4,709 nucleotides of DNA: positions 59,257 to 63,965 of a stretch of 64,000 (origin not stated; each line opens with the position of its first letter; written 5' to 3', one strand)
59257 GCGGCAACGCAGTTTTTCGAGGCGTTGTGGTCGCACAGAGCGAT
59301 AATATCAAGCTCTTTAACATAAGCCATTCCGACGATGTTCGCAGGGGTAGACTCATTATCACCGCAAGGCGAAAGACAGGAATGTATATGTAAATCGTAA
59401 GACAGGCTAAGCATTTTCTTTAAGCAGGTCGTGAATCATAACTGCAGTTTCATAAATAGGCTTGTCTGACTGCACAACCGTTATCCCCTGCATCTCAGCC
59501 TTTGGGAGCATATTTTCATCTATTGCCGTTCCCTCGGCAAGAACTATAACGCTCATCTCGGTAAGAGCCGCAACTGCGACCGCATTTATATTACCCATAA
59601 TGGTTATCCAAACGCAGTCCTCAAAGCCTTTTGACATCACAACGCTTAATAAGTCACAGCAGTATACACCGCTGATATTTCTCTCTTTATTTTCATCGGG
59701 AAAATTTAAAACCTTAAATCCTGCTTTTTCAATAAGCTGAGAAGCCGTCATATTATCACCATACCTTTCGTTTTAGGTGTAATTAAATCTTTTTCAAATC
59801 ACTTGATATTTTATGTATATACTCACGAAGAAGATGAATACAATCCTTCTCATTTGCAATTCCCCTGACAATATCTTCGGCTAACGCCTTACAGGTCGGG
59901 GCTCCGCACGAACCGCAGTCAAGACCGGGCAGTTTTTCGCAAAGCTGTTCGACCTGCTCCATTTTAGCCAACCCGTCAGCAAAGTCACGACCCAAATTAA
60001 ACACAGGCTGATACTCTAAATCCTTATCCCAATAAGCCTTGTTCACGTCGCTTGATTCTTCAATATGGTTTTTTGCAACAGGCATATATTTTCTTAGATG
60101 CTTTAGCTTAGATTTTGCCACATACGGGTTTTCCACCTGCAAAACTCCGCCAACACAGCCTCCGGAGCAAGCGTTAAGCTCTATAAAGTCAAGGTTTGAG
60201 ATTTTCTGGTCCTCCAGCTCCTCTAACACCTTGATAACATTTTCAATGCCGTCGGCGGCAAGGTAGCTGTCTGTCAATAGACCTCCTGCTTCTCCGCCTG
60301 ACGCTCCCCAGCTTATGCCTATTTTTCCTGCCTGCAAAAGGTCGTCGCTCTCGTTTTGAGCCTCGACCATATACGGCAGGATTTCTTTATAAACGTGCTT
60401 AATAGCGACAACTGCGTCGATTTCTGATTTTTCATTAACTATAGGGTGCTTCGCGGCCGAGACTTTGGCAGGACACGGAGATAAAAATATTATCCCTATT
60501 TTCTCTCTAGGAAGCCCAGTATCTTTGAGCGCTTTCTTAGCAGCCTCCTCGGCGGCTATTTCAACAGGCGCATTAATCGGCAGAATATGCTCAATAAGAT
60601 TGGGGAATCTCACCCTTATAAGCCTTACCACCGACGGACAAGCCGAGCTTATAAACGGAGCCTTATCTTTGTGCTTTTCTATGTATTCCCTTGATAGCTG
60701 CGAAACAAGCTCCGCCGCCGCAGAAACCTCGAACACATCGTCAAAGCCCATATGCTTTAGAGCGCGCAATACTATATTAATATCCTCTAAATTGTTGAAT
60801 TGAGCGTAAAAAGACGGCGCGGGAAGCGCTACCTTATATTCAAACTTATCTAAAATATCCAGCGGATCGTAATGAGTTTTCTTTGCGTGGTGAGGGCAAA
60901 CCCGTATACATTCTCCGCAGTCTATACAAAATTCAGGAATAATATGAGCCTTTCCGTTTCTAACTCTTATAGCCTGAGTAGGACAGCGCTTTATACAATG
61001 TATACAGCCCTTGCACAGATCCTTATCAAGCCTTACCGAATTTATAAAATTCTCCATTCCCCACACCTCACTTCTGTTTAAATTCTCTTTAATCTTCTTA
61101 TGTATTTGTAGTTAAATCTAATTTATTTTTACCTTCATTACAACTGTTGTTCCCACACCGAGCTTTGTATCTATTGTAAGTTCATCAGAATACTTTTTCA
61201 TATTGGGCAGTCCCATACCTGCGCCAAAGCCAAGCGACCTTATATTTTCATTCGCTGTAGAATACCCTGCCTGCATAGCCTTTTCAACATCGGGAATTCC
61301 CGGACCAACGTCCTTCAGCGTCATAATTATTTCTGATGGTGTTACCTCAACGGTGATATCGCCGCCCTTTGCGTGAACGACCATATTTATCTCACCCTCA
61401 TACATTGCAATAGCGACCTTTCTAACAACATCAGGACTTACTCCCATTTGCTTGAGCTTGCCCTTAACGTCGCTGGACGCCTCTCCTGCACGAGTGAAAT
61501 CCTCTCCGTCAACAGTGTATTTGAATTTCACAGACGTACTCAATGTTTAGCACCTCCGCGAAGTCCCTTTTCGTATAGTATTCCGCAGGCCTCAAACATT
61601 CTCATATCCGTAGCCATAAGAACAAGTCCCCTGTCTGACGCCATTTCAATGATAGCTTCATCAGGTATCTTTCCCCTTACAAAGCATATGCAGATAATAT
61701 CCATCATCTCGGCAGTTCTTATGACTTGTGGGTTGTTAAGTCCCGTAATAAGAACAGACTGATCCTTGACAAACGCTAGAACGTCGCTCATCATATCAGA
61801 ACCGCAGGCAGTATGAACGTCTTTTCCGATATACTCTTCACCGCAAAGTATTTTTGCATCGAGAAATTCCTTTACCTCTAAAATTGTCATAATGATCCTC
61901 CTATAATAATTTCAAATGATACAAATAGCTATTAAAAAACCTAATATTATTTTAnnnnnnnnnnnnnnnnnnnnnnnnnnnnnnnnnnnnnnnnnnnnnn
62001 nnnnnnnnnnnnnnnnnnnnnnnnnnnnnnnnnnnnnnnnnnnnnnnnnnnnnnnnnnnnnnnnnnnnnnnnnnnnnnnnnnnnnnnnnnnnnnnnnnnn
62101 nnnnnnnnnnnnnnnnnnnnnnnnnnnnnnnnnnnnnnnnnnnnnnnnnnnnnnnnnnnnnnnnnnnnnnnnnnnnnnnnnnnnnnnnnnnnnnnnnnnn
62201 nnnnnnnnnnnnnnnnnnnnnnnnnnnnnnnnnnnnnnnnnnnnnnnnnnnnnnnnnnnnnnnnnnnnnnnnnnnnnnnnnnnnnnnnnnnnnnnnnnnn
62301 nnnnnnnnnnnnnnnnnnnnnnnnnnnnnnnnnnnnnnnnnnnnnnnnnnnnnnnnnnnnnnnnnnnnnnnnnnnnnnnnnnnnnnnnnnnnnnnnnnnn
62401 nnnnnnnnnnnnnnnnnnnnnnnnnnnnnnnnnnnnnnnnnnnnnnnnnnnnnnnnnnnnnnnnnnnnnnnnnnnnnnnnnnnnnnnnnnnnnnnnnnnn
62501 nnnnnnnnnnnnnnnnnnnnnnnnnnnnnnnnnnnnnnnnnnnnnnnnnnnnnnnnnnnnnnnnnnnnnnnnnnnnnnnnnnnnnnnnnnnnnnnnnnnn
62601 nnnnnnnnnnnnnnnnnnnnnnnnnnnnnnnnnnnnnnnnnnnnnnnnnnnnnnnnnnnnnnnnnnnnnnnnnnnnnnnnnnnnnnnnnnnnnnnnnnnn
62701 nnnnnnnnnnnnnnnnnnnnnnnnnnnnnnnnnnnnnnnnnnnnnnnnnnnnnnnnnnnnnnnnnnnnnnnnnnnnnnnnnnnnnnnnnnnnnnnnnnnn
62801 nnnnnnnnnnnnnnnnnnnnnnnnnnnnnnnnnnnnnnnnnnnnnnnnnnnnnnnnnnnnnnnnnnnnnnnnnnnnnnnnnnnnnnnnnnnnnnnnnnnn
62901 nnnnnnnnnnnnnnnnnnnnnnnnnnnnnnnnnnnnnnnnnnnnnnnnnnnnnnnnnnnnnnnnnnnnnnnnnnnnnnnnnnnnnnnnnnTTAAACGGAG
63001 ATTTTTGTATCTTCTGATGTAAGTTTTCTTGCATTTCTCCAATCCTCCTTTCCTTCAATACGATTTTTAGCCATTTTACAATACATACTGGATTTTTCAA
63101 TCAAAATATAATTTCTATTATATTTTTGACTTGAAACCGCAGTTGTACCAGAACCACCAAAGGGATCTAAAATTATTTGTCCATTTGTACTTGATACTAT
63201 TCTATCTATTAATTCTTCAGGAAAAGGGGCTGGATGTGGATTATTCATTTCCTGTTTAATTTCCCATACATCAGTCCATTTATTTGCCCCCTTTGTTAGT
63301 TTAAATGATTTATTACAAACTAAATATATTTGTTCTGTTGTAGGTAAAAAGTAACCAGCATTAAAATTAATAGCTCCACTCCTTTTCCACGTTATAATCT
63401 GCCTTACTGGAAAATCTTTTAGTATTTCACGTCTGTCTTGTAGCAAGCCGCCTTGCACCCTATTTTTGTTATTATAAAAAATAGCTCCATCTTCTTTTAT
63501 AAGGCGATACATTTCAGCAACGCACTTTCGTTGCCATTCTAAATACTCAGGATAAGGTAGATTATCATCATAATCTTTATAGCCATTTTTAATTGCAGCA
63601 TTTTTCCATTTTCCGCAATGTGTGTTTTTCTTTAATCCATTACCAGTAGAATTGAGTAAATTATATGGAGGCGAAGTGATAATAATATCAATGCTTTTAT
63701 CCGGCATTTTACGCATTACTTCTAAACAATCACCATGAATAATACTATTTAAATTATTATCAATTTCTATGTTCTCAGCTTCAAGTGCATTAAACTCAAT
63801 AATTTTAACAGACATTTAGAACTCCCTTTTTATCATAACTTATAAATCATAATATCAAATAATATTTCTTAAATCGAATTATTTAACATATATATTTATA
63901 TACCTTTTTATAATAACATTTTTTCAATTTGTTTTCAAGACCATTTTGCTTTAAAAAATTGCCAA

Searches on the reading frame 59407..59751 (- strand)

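Call 59: search_protein_families(library=pfam, proteins=[window:59407-59751:-], max_evalue=0.01)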
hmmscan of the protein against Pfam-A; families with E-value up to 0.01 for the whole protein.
window:59407-59751:- (114 aa): 1 family
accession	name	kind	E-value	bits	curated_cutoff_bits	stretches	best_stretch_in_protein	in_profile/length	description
PF07085.17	DRTGG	-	6.3e-06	26.4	25.2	1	8-108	4-104/105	DRTGG domain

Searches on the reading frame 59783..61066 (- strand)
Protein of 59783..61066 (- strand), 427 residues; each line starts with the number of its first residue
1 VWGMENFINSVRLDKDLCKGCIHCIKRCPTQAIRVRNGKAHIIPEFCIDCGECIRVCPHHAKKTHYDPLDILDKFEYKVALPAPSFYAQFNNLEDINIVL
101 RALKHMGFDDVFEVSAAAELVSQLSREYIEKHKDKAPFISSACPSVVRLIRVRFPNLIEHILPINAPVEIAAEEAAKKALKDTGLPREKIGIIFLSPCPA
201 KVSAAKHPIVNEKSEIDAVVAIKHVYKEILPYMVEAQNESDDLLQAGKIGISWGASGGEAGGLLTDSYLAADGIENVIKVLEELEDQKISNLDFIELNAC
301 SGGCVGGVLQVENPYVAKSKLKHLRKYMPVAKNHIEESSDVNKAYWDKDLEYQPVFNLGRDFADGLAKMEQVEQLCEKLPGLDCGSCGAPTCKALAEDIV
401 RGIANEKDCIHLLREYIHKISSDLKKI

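Call 59: search_protein_families(library=pfam, proteins=[window:59783-61066:-], max_evalue=0.01)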
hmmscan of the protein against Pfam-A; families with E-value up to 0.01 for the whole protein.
window:59783-61066:- (427 aa): 11 families
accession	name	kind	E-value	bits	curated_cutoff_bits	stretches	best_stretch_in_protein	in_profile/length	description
PF02906.19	Fe_hyd_lg_C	-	2.6e-33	116.1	22.1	1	79-307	4-244/245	Iron only hydrogenase large subunit, C-terminal domain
PF04060.18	FeS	-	1.7e-12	47.3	23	1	379-410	1-32/33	Putative Fe-S cluster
PF13237.11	Fer4_10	-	1.6e-10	41.2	25.5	1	11-58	2-53/53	4Fe-4S dicluster domain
PF00037.32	Fer4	-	1.5e-07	31.4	21.1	2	41-61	2-22/24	4Fe-4S binding domain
PF12838.12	Fer4_7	-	1.6e-07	32.1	27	1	18-61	2-52/52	4Fe-4S dicluster domain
PF13187.11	Fer4_9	-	4.5e-07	30.2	27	1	18-60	2-50/52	4Fe-4S dicluster domain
PF12837.12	Fer4_6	-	1.8e-06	28.1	25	1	40-61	2-23/24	4Fe-4S binding domain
PF13484.11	Fer4_16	-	1.2e-05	26.4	30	1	47-65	2-20/66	4Fe-4S double cluster binding domain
PF14697.11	Fer4_21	-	1.4e-05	25.6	35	1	13-59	3-53/59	4Fe-4S dicluster domain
PF12797.12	Fer4_2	-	0.00089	19.5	24.5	1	40-58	3-21/22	4Fe-4S binding domain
PF25160.1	LdpA_Fe-S-bd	-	0.0017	18.5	27.6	1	24-61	9-42/49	LdpA Fe-S cluster-binding domain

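Call 65: find_encoding_contigs(protein=window:59783-61066:-, flank=10000, max_places=4)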
Protein window:59783-61066:- (427 aa): no gene with exactly this product is on record in the collection.

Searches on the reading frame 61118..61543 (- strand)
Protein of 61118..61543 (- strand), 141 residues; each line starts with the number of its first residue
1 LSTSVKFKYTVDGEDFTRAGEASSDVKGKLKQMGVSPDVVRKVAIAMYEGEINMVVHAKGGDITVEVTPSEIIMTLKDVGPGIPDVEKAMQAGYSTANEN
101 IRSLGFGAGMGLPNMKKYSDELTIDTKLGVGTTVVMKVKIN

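Call 59: search_protein_families(library=pfam, proteins=[window:61118-61543:-], max_evalue=0.01)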
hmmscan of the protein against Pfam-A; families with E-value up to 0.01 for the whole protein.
window:61118-61543:- (141 aa): 2 families
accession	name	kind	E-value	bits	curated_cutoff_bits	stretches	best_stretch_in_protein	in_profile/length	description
PF02518.31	HATPase_c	-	1.4e-10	42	26.4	1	53-139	16-108/111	Histidine kinase-, DNA gyrase B-, and HSP90-like ATPase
PF13581.12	HATPase_c_2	-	1.2e-09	38.7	27.4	1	20-137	9-126/127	Histidine kinase-like ATPase domain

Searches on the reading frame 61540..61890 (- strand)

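Call 59: search_protein_families(library=pfam, proteins=[window:61540-61890:-], max_evalue=0.01)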
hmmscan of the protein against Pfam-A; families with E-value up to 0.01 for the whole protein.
window:61540-61890:- (116 aa): 1 family
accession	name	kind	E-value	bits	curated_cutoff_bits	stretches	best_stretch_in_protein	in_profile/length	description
PF07085.17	DRTGG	-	5.8e-07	29.7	25.2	1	5-101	1-98/105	DRTGG domain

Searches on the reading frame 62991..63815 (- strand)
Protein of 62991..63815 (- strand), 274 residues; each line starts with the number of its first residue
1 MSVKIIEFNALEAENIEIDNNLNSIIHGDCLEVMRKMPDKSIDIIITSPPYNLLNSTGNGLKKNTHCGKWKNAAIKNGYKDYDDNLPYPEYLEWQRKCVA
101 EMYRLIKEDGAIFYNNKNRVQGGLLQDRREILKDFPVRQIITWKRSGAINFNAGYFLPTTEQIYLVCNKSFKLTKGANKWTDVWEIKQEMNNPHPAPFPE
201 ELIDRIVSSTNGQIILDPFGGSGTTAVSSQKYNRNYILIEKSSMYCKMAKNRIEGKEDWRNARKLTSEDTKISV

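Call 59: search_protein_families(library=pfam, proteins=[window:62991-63815:-], max_evalue=0.01)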
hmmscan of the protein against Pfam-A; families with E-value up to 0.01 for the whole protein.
window:62991-63815:- (274 aa): 5 families
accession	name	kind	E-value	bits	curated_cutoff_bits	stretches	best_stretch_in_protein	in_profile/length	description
PF01555.25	N6_N4_Mtase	-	8.8e-40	137.4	26.7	1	42-250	1-220/221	DNA methylase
PF02384.22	N6_Mtase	-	9e-05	22.4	20.4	0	17-73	101-153/311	N-6 DNA Methylase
PF01170.24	UPF0020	-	0.00017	21.8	22.3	0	209-255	26-71/197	RMKL-like, methyltransferase domain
PF09445.16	Methyltransf_15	-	0.00034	20.7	22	0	16-51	45-81/165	RNA cap guanine-N2 methyltransferase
PF03602.21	Cons_hypoth95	-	0.0071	16.5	24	0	206-254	36-85/182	Conserved hypothetical protein 95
